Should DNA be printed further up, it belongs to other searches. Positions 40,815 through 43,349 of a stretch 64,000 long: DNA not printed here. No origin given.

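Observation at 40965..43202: Orphan type IV coupling protein (VirD4/TraG family) with no other T4SS genes in the 64-kb window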

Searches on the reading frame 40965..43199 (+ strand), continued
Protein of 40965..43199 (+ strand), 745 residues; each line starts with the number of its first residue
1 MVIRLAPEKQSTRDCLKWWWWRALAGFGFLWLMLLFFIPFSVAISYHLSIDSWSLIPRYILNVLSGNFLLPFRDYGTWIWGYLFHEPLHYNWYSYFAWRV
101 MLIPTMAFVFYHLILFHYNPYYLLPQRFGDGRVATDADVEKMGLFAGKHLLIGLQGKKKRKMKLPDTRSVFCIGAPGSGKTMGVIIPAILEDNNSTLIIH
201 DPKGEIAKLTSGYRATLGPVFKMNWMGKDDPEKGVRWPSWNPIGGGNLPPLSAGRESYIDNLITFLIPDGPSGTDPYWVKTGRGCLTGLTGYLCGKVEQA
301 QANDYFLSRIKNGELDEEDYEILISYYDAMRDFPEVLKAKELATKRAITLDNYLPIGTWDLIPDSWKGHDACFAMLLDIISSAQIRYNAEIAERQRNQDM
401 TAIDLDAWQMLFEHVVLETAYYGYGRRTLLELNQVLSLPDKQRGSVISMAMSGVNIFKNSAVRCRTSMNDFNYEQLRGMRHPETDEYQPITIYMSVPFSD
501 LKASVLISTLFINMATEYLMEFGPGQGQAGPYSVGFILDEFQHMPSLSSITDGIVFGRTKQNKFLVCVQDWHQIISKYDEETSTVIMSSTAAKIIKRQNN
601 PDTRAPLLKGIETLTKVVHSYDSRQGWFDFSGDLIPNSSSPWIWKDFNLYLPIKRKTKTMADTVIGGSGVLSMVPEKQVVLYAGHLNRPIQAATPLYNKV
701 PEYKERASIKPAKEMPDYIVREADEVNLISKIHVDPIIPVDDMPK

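Call 81: search_protein_families(library=pfam, proteins=[L041:12187-12828:+, L041:12836-13306:+], max_evalue=0.1)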
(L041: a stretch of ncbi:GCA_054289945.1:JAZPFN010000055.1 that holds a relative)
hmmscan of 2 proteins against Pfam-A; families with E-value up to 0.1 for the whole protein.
L041:12187-12828:+ (214 aa): 0 families

L041:12836-13306:+ (157 aa): 2 families
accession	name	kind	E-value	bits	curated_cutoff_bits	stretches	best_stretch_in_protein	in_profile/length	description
PF09346.15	SMI1_KNR4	-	0.046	14.8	25.4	1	41-120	17-104/125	SMI1 / KNR4 family (SUKH-1)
PF14568.11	SUKH_6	-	0.052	14.5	27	1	42-83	15-56/119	SMI1-KNR4 cell-wall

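Call 83: search_protein_families(library=pfam, proteins=[L070:848-2368:-, L070:2384-3160:-, L070:3382-4068:-, L070:4149-4853:-, L070:4853-6370:-, L070:6315-6989:-, L070:7052-7606:-, L070:7631-8743:+, L070:8766-9839:+, L070:12316-13362:+], max_evalue=0.01)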
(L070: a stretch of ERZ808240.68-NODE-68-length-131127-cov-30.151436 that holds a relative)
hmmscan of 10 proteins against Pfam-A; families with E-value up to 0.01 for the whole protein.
L070:848-2368:- (506 aa): 2 families
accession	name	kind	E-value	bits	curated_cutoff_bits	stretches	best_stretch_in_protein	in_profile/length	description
PF03524.21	CagX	-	1.9e-12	47.9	34.2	1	81-331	5-195/198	Conjugal transfer protein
PF05036.18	SPOR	-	5.7e-05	23.8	21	1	460-504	34-76/76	SPOR domain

L070:2384-3160:- (258 aa): 1 family
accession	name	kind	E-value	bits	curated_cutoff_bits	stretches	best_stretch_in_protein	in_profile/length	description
PF04335.19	VirB8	-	3.1e-21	76.6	23.2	1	60-253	17-210/213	VirB8 protein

L070:3382-4068:- (228 aa): 1 family
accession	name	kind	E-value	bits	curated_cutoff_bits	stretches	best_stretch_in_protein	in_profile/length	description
PF04335.19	VirB8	-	2e-10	41.3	23.2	1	35-223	23-210/213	VirB8 protein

L070:4149-4853:- (234 aa): 7 families
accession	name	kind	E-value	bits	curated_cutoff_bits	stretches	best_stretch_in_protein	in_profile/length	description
PF02230.22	Abhydrolase_2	-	7.7e-24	85.2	23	1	18-228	10-213/217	Phospholipase/Carboxylesterase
PF00756.26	Esterase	-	7.9e-07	29.5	22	1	111-155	105-149/251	Putative esterase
PF00561.26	Abhydrolase_1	-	1.3e-06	28.7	25.8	1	105-157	55-103/245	alpha/beta hydrolase fold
PF00326.27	Peptidase_S9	-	5e-05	23.3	22.6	0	166-218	139-191/213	Prolyl oligopeptidase family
PF20434.5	BD-FAE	-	0.00013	22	26.8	0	108-143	76-111/215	BD-FAE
PF01738.24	DLH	-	0.0002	21.4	21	1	92-215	68-187/217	Dienelactone hydrolase family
PF12146.15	Hydrolase_4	-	0.0013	18.5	27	0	111-154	68-109/239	Serine aminopeptidase, S33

L070:4853-6370:- (505 aa): 3 families
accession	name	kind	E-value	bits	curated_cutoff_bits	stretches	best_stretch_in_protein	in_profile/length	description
PF00270.35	DEAD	-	1.8e-49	168.1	26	1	54-221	1-165/167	DEAD/DEAH box helicase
PF00271.37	Helicase_C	-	2e-35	121.8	23.5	1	258-366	2-110/110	Helicase conserved C-terminal domain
PF04851.21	ResIII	-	2.5e-08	34.4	22.5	1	54-216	5-162/164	Type III restriction enzyme, res subunit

L070:6315-6989:- (224 aa): 0 families

L070:7052-7606:- (184 aa): 0 families

L070:7631-8743:+ (371 aa): 0 families

L070:8766-9839:+ (358 aa): 0 families

L070:12316-13362:+ (349 aa): 0 families

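Call 84: find_homologous_proteins(query=L070:848-2368:-, max_evalue=0.00001)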
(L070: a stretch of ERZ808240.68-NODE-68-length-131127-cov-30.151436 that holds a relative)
Query L070:848-2368:- (506 aa): 1494 proteins with E <= 0.00001 among 8000 candidates; the best 120 are listed.
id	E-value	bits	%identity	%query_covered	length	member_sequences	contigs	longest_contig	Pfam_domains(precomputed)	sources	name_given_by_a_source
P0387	0.0e+0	1085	94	100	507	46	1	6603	PF03524.22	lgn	-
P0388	0.0e+0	1020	87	100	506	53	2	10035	PF03524.22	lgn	-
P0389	0.0e+0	1016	87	100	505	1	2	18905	PF03524.22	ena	-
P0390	0.0e+0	1015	88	100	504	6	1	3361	PF03524.22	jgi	-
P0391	6.1e-296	1000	94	93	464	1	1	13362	PF03524.22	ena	-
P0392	1.8e-294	995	85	100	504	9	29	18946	PF03524.22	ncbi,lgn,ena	-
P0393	1.3e-236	804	70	100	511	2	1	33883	PF03524.22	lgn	-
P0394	6.1e-235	799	71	100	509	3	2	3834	PF03524.22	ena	-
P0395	7.3e-235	798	72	100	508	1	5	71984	PF03524.22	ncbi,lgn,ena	-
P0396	4.2e-234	796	70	100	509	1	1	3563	PF03524.22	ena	-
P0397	1.4e-233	794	70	100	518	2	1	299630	PF03524.22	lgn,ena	-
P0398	4.1e-233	793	70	100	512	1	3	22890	PF03524.22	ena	-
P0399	5.3e-233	792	70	100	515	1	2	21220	PF03524.22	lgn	-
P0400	1.3e-232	791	69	100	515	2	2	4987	PF03524.22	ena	-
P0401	2.2e-232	790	69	100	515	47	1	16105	PF03524.22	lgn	-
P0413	7.8e-226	768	69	99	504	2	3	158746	PF03524.22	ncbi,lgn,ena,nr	ncbi:MAG: TrbG/VirB9 family P-type conjugative transfer protein [Alphaproteobacteria bacterium]|nr:T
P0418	1.7e-223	761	70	100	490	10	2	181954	PF05036.19,PF03524.22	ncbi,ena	-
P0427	7.3e-217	739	63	99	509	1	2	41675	PF03524.22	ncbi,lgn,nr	ncbi:MAG: TrbG/VirB9 family P-type conjugative transfer protein [Alphaproteobacteria bacterium]|nr:T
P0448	9.2e-154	531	54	67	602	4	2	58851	PF03524.22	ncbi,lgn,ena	-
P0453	7.0e-153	528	52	68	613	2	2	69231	PF03524.22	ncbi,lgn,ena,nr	ncbi:MAG: TrbG/VirB9 family P-type conjugative transfer protein [Alphaproteobacteria bacterium]|nr:T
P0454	8.4e-153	528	49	99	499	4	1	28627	PF05036.19,PF03524.22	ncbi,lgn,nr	ncbi:MAG: TrbG/VirB9 family P-type conjugative transfer protein [Alphaproteobacteria bacterium]|nr:T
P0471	4.4e-151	522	52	67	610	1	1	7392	PF03524.22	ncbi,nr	ncbi:MAG: TrbG/VirB9 family P-type conjugative transfer protein [Pseudomonadota bacterium]|nr:TrbG/V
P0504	5.0e-149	515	53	65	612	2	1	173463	PF03524.22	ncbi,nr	ncbi:MAG: TrbG/VirB9 family P-type conjugative transfer protein [Alphaproteobacteria bacterium]|nr:T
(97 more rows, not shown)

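Call 85: find_encoding_contigs(protein=P0504, flank=10000, max_places=2)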
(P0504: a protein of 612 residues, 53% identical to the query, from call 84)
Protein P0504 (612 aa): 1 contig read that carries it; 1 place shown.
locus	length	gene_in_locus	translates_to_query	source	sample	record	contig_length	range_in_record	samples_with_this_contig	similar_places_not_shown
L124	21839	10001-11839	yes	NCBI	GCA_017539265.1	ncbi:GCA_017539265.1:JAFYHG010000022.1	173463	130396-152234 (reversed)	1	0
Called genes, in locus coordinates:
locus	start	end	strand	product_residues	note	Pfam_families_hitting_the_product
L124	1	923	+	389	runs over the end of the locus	PF13623:SurA_N_2 (weak), PF13624:SurA_N_3, PF09312:SurA_N, PF13145:Rotamase_2 (faint), PF00639:Rotamase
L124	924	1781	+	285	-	PF00763:THF_DHG_CYH, PF02882:THF_DHG_CYH_C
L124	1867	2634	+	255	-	-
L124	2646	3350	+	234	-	-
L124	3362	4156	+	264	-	-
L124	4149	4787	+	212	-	-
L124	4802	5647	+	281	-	-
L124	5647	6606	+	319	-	-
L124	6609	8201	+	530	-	-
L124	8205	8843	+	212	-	PF04335:VirB8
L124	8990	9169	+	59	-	-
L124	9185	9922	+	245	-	PF04335:VirB8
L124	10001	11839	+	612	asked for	PF03524:CagX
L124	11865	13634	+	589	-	PF21785:Bflower_2 (faint)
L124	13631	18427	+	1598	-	PF12396:DUF3659 (faint), PF21784:Bflower (faint), PF21785:Bflower_2, PF03743:TrbI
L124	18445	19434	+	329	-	PF00437:T2SSE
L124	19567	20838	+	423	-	PF03349:Toluene_X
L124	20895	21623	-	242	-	-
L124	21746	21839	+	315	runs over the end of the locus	PF00535:Glycos_transf_2, PF13641:Glyco_tranf_2_3 (weak)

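Call 87: list_cluster_members(proteins=[P0004, P0005, P0010, P0019, P0020, P0022, P0023, P0025, P0035, P0057])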
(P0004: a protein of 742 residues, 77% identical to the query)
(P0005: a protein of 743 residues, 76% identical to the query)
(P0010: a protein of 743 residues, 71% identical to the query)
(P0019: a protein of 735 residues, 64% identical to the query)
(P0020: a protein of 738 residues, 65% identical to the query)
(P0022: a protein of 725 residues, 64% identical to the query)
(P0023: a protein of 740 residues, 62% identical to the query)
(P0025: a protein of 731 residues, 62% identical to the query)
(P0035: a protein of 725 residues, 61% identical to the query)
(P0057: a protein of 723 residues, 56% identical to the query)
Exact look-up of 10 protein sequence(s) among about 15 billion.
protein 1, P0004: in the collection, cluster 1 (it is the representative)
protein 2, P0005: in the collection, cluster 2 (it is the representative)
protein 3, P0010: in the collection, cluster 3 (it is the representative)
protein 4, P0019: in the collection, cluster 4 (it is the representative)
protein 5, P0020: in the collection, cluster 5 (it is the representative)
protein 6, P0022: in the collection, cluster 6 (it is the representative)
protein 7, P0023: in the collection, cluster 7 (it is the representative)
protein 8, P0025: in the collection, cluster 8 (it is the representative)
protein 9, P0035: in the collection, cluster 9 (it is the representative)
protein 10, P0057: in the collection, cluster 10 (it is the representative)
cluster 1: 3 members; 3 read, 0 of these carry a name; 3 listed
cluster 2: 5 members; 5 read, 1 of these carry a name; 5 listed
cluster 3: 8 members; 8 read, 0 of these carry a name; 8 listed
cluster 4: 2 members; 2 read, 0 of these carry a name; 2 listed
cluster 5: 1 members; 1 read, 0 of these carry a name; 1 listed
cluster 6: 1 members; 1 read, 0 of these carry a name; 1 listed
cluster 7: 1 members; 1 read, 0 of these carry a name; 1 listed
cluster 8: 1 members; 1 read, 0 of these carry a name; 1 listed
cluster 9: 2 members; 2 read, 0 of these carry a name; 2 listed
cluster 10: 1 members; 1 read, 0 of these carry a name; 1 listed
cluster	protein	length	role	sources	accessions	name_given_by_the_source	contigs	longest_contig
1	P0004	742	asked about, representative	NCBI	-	-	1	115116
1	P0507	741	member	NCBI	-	-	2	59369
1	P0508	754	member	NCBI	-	-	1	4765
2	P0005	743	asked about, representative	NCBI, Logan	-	-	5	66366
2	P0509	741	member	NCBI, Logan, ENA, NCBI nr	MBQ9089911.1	MAG: type IV secretory system conjugative DNA transfer family protein ... | type IV secretory system conjugative DNA transfer family protein [Alphaproteobacteria ...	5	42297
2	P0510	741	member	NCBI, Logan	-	-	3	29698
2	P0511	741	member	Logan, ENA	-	-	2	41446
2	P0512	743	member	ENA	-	-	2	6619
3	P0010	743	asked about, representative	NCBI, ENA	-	-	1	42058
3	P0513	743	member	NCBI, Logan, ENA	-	-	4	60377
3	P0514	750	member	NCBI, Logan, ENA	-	-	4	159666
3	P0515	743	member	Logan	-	-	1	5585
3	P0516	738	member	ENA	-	-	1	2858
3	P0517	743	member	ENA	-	-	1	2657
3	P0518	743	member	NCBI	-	-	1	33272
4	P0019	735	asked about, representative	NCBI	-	-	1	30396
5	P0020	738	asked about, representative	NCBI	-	-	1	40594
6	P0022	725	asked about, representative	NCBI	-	-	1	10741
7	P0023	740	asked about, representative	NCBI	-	-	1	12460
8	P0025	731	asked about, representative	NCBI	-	-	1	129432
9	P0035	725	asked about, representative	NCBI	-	-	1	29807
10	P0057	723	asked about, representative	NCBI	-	-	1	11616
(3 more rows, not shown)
